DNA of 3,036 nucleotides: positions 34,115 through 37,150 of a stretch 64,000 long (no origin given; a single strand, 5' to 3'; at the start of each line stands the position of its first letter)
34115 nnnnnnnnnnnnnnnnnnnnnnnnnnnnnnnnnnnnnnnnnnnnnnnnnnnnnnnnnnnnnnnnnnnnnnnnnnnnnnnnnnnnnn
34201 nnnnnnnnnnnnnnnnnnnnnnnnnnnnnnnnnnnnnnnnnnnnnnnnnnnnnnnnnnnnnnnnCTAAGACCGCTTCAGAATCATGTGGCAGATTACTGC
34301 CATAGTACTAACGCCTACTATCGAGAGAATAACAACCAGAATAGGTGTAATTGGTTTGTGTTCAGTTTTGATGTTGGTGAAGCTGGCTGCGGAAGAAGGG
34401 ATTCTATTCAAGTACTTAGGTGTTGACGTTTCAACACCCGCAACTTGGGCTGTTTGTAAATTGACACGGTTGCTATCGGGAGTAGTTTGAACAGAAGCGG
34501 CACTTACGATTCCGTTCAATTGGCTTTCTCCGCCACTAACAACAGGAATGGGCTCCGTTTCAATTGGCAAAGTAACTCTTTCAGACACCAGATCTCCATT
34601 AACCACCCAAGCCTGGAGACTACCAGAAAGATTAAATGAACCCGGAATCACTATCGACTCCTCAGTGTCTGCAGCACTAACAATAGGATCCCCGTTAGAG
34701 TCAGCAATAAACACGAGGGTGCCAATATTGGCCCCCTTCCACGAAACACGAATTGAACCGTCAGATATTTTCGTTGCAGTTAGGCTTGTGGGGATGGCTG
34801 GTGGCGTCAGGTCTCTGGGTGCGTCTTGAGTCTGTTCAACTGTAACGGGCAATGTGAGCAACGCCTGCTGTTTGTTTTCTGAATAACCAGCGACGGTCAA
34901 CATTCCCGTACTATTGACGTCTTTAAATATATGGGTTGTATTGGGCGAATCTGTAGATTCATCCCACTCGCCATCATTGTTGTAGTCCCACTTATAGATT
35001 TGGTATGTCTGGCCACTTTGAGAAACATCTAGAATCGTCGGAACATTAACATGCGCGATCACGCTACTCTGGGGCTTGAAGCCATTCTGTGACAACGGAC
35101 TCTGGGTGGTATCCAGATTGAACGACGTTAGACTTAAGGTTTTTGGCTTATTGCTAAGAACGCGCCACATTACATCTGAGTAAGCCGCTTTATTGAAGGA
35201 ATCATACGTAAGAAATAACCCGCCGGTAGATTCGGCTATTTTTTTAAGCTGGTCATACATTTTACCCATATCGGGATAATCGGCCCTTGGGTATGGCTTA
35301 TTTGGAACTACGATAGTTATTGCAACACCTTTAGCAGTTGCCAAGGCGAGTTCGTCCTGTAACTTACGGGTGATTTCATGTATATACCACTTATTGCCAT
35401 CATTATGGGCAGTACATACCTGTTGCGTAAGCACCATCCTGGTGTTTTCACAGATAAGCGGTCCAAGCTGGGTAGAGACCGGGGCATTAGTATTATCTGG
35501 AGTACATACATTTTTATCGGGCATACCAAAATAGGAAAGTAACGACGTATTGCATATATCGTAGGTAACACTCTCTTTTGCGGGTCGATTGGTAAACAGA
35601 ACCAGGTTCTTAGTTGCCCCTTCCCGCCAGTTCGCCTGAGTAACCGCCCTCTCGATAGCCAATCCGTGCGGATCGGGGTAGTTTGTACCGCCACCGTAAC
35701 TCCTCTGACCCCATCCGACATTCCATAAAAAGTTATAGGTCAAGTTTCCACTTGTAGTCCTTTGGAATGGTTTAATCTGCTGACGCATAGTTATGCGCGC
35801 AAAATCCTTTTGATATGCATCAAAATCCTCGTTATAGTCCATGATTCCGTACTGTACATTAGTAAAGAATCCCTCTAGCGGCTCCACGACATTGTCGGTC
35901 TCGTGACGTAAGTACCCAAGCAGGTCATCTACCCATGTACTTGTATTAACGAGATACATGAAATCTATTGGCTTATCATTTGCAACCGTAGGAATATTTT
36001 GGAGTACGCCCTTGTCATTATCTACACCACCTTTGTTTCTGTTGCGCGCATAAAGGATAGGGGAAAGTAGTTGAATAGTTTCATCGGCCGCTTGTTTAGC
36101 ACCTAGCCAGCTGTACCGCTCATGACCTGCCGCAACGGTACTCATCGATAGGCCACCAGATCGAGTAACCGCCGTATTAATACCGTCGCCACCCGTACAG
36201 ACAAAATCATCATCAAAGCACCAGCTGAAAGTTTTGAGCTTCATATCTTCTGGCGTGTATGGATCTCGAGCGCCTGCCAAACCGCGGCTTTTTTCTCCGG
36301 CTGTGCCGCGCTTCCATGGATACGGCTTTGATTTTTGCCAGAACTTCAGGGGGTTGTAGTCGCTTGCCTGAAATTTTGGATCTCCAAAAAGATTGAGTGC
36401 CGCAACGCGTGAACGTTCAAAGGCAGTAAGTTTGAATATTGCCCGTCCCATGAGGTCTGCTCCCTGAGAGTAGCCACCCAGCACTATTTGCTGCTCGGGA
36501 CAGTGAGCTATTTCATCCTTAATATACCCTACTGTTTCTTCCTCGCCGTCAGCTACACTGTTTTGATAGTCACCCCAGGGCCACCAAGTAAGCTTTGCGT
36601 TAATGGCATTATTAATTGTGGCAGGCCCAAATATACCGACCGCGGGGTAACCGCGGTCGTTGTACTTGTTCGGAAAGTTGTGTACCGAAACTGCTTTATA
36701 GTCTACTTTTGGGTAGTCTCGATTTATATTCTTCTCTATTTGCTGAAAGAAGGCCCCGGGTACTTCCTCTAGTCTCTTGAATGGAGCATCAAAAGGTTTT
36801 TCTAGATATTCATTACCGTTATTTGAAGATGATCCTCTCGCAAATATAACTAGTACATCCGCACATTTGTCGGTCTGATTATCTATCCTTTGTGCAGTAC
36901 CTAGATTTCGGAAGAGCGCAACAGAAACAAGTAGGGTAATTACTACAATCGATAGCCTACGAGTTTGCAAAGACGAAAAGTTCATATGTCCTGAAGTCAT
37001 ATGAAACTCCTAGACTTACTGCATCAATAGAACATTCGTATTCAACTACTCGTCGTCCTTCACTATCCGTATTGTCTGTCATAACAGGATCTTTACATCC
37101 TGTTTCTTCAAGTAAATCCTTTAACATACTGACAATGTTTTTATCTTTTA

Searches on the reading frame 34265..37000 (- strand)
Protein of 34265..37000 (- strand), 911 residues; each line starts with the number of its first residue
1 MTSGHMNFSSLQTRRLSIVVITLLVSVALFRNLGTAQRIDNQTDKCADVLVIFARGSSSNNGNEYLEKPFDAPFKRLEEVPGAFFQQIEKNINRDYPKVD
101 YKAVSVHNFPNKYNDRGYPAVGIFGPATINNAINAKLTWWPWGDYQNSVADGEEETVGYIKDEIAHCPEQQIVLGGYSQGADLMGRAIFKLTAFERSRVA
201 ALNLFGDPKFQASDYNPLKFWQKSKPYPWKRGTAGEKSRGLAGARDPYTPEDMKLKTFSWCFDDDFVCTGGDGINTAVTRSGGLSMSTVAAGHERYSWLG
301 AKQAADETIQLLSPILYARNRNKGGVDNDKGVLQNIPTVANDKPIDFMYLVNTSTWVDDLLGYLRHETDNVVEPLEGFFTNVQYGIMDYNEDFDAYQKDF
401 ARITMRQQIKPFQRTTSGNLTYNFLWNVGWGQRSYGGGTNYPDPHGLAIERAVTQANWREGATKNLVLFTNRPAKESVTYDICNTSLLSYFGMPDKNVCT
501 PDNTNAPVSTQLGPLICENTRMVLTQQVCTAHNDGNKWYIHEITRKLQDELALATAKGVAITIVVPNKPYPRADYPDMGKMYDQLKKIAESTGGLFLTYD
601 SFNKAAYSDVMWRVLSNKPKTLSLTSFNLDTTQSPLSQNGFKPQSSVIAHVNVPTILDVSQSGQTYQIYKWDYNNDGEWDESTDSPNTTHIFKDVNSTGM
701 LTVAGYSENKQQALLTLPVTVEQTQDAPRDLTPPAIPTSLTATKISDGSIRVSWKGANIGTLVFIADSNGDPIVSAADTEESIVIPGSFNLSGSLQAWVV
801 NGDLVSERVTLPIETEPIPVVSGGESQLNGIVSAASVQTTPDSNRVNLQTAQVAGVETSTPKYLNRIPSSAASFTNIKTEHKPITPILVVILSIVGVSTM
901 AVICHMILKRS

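Call 5: search_protein_families(library=ncbifam, proteins=[window:34265-37000:-])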
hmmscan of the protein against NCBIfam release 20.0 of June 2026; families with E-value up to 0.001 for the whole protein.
window:34265-37000:- (911 aa): 0 families

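Call 43: search_protein_families(library=pfam, proteins=[window:34265-37000:-], max_evalue=0.01)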
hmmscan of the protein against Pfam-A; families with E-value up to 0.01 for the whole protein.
window:34265-37000:- (911 aa): 1 family
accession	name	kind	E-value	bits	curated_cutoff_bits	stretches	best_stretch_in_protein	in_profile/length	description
PF01083.28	Cutinase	-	1.4e-18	67.8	25.9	1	144-275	53-152/173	Cutinase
